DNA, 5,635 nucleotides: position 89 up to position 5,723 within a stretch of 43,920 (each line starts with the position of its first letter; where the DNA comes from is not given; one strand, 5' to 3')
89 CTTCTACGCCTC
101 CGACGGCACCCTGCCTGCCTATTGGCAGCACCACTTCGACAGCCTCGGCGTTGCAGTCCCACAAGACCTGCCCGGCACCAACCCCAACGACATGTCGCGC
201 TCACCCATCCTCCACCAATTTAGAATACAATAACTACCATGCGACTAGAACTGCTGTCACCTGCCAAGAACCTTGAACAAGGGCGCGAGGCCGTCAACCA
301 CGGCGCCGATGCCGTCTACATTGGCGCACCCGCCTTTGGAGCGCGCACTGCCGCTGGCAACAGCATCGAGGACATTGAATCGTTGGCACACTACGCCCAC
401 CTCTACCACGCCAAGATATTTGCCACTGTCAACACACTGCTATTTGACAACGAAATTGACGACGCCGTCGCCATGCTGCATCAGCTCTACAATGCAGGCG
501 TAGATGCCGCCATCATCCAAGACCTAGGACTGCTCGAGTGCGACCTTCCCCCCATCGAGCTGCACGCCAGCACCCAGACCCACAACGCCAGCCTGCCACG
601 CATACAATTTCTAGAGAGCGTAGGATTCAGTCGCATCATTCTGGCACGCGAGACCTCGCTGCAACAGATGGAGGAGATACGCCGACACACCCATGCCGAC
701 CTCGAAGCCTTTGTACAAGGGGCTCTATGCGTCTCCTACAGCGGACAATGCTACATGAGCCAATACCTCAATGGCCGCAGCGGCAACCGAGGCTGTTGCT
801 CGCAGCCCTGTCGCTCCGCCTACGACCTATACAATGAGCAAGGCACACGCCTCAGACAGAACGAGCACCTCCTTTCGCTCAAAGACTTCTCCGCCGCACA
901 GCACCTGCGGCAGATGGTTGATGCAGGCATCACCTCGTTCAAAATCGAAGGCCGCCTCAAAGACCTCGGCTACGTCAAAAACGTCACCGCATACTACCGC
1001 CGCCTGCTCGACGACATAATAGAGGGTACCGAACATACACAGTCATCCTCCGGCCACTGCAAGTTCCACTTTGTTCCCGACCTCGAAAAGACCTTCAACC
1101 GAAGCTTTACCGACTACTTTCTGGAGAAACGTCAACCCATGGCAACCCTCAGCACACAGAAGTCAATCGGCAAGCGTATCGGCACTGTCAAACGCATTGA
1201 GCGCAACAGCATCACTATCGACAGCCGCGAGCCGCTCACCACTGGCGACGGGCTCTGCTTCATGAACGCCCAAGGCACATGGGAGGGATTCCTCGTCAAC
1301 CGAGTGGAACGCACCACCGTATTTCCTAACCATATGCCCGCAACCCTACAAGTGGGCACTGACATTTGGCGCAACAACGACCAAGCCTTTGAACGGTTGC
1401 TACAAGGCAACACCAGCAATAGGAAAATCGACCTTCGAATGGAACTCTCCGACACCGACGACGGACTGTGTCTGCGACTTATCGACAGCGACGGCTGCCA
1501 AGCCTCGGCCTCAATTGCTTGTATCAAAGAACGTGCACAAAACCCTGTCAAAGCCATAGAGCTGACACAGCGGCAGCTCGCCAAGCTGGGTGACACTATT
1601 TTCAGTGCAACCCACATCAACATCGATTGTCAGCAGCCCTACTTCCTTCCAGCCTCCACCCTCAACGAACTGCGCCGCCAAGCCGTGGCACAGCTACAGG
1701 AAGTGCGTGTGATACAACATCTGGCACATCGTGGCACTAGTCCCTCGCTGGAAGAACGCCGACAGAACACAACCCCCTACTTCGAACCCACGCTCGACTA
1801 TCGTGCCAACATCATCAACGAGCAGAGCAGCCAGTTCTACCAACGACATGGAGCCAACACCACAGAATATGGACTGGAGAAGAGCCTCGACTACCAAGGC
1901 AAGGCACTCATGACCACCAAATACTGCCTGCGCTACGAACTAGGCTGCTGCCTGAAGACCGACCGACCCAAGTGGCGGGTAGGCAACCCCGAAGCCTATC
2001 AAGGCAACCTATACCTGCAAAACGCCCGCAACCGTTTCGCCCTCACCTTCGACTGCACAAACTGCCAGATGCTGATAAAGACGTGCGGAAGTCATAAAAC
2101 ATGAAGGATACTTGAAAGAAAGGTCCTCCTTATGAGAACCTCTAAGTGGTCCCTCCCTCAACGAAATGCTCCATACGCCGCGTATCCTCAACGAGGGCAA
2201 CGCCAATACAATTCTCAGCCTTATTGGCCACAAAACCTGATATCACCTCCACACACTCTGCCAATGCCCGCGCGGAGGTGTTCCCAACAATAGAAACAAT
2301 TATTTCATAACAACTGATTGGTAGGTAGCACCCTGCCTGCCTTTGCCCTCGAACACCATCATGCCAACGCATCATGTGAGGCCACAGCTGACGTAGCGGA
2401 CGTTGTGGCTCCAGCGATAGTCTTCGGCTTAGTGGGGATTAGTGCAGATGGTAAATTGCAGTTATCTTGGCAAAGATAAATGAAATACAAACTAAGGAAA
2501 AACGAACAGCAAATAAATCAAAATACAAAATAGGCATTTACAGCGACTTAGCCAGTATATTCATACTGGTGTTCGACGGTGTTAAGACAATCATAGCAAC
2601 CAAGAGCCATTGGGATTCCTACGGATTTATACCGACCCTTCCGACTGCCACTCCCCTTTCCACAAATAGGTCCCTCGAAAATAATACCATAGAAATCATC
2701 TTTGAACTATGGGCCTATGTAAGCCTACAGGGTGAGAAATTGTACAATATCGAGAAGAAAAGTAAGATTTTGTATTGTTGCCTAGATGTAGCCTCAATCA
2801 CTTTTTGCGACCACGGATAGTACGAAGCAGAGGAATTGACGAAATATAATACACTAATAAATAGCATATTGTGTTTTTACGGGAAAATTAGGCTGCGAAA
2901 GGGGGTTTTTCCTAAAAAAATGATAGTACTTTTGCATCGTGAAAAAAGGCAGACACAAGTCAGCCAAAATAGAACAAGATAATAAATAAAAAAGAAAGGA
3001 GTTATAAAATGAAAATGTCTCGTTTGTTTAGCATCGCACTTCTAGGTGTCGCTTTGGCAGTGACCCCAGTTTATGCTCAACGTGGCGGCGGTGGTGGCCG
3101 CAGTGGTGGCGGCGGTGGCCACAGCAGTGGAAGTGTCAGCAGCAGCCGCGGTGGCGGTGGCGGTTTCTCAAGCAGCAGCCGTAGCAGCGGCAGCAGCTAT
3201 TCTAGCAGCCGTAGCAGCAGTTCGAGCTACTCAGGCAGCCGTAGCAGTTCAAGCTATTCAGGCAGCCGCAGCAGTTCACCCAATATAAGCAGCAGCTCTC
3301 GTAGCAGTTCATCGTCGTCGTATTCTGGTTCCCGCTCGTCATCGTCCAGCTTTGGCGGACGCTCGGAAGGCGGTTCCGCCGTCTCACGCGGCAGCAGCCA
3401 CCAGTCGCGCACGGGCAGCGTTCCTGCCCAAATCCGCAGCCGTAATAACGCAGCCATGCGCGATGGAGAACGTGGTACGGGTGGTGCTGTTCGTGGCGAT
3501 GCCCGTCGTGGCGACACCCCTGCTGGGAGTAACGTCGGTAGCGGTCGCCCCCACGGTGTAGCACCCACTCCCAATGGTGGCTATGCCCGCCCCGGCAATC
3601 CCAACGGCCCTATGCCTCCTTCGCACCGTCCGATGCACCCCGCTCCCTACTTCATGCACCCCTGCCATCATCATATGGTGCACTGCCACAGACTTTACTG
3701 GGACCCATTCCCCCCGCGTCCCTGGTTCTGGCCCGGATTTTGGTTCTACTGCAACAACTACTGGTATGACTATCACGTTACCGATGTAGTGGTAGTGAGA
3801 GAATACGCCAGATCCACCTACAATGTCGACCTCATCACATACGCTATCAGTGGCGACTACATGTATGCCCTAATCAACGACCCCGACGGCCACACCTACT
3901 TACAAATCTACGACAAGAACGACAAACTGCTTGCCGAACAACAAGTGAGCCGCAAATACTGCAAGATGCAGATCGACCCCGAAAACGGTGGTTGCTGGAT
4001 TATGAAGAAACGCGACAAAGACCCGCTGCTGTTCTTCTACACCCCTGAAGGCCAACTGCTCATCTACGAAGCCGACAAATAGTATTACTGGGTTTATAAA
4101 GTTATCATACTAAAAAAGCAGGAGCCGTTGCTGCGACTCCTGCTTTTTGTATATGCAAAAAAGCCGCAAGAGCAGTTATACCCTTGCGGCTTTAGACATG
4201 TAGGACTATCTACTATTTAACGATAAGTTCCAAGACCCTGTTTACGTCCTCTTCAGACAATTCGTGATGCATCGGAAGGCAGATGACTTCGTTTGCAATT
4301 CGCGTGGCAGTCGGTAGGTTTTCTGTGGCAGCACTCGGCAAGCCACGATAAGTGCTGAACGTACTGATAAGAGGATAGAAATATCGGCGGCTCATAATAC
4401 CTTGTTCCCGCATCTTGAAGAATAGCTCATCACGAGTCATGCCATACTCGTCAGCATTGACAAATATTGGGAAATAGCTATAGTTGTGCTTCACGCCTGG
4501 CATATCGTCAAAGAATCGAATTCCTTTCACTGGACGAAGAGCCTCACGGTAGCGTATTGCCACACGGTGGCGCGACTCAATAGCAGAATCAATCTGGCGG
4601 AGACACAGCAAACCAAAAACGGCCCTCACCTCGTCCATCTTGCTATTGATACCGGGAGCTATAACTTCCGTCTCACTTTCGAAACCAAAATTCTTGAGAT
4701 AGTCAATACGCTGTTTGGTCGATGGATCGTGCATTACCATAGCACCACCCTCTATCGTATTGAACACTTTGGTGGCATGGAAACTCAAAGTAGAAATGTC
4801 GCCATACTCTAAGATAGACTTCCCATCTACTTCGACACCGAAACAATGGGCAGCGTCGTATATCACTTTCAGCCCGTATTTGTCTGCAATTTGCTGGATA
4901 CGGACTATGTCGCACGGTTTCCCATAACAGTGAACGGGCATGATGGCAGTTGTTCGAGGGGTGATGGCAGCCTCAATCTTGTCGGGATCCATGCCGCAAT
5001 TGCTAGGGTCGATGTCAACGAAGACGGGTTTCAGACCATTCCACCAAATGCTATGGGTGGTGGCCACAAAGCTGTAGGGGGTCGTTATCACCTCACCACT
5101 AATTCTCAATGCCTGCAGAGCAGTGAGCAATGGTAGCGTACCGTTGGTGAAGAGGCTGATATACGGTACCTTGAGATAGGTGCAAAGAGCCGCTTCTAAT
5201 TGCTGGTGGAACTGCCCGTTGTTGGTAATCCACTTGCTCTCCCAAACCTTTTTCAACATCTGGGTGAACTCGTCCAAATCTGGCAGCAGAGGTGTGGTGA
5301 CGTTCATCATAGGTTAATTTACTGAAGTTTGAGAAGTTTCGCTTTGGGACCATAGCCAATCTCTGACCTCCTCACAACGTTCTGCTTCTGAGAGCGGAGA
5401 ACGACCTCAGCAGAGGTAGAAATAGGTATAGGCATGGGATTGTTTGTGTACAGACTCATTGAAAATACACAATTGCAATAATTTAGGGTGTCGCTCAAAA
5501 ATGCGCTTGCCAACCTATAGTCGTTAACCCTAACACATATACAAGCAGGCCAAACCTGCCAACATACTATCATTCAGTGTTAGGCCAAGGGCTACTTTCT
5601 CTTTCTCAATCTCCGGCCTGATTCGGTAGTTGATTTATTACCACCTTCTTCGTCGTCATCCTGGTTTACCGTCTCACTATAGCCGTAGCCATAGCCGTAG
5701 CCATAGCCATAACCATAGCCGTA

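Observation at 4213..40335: Self-contained 36-kb, 33-gene glycan locus with both ABC (Wzm/Wzt) and Wza/Wzc export components but no Wzx or clear Wzy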

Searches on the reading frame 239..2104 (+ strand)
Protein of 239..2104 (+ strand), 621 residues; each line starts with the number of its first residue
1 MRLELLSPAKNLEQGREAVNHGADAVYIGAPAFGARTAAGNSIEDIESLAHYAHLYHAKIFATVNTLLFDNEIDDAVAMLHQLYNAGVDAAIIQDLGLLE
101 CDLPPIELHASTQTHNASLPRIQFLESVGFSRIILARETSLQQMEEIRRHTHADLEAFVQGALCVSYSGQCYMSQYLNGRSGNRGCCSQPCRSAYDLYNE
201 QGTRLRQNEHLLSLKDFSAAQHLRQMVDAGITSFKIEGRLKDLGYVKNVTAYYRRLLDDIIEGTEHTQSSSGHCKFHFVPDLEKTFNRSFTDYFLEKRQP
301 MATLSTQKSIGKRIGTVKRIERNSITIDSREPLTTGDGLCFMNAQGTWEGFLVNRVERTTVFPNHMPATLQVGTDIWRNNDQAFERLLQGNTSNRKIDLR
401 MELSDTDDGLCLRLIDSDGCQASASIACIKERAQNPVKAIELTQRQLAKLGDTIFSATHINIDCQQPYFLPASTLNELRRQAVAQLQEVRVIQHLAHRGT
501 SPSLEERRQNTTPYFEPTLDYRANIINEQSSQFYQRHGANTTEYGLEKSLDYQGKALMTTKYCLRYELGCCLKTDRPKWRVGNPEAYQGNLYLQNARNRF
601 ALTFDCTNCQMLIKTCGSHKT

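Call 6: search_protein_families(library=pfam, proteins=[window:239-2104:+], max_evalue=0.01)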
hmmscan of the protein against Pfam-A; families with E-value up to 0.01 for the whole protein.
window:239-2104:+ (621 aa): 2 families
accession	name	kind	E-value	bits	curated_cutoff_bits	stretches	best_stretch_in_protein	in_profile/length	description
PF01136.24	Peptidase_U32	-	1.2e-74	251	22.4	1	74-299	2-231/233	Peptidase family U32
PF12392.13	DUF3656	-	4.7e-23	82.4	22.1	1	376-490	1-108/109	Collagenase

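Call 14: find_encoding_contigs(protein=window:239-2104:+, flank=10000, max_places=6)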
Protein window:239-2104:+ (621 aa): no gene with exactly this product is on record in the collection.

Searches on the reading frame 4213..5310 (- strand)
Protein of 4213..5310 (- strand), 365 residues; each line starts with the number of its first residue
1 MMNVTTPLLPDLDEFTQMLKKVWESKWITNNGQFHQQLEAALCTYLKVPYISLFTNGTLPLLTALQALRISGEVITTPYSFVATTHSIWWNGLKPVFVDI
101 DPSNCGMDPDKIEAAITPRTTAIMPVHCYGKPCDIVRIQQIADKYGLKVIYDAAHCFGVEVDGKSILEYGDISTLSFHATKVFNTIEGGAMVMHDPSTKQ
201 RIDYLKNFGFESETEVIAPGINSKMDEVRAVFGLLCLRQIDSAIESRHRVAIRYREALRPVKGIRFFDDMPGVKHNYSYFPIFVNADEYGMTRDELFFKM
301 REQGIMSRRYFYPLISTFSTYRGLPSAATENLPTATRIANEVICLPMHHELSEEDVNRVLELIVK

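Call 3: search_protein_families(library=pfam, proteins=[window:4213-5310:-], max_evalue=0.01)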
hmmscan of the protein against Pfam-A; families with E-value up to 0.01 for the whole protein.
window:4213-5310:- (365 aa): 3 families
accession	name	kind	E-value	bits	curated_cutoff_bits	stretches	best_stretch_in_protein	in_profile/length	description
PF01041.23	DegT_DnrJ_EryC1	-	1.4e-98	330.9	19.8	1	14-363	6-359/360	DegT/DnrJ/EryC1/StrS aminotransferase family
PF01212.27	Beta_elim_lyase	-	0.00035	20.4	27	1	37-211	36-229/288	Beta-eliminating lyase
PF01053.26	Cys_Met_Meta_PP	-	0.0028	16.7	27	1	35-182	54-199/381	Cys/Met metabolism PLP-dependent enzyme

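Call 85: search_protein_families(library=ncbifam, proteins=[window:4213-5310:-], max_evalue=0.00001)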
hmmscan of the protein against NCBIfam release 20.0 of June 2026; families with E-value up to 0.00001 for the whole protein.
window:4213-5310:- (365 aa): 8 families
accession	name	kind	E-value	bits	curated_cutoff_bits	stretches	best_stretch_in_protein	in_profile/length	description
TIGR04427.1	PLP_DesI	equivalog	3.4e-86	289.8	650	1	3-363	22-379/390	dTDP-4-dehydro-6-deoxyglucose aminotransferase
TIGR03588.1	PseC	equivalog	1.2e-65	221.9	423.5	1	17-363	15-376/380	UDP-4-amino-4,6-dideoxy-N-acetyl-beta-L-altrosamine transaminase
TIGR04181.1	NHT_00031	hypoth_equivalog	1.3e-54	185.5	420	1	16-346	13-357/359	LegC family aminotransferase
NF008658.2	PRK11658.1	equivalog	8.5e-50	169.5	631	1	17-363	18-373/379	UDP-4-amino-4-deoxy-L-arabinose aminotransferase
NF008687.0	PRK11706.1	equivalog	1.5e-49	168.8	375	1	16-364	14-371/375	dTDP-4-amino-4,6-dideoxygalactose transaminase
TIGR02379.1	ECA_wecE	subfamily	1e-40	139.7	434.85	1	17-364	15-372/376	dTDP-4-amino-4,6-dideoxy-D-glucose transaminase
NF011936.0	PRK15407.1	equivalog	4.3e-40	137.7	423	2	26-209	59-251/440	lipopolysaccharide biosynthesis protein RfbH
NF000586.1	PRK00011.1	subfamily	2.4e-06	26.6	335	1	92-203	128-241/404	serine hydroxymethyltransferase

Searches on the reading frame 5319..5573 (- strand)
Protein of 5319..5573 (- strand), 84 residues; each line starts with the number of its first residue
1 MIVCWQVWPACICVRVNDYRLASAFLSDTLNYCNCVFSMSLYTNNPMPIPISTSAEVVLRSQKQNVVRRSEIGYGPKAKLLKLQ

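Call 3: search_protein_families(library=pfam, proteins=[window:5319-5573:-], max_evalue=0.01)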
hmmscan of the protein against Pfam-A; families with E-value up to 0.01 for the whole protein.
window:5319-5573:- (84 aa): 0 families

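Call 8: search_protein_families(library=ncbifam, proteins=[window:5319-5573:-], max_evalue=0.01)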
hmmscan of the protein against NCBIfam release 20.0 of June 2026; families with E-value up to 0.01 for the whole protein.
window:5319-5573:- (84 aa): 0 families
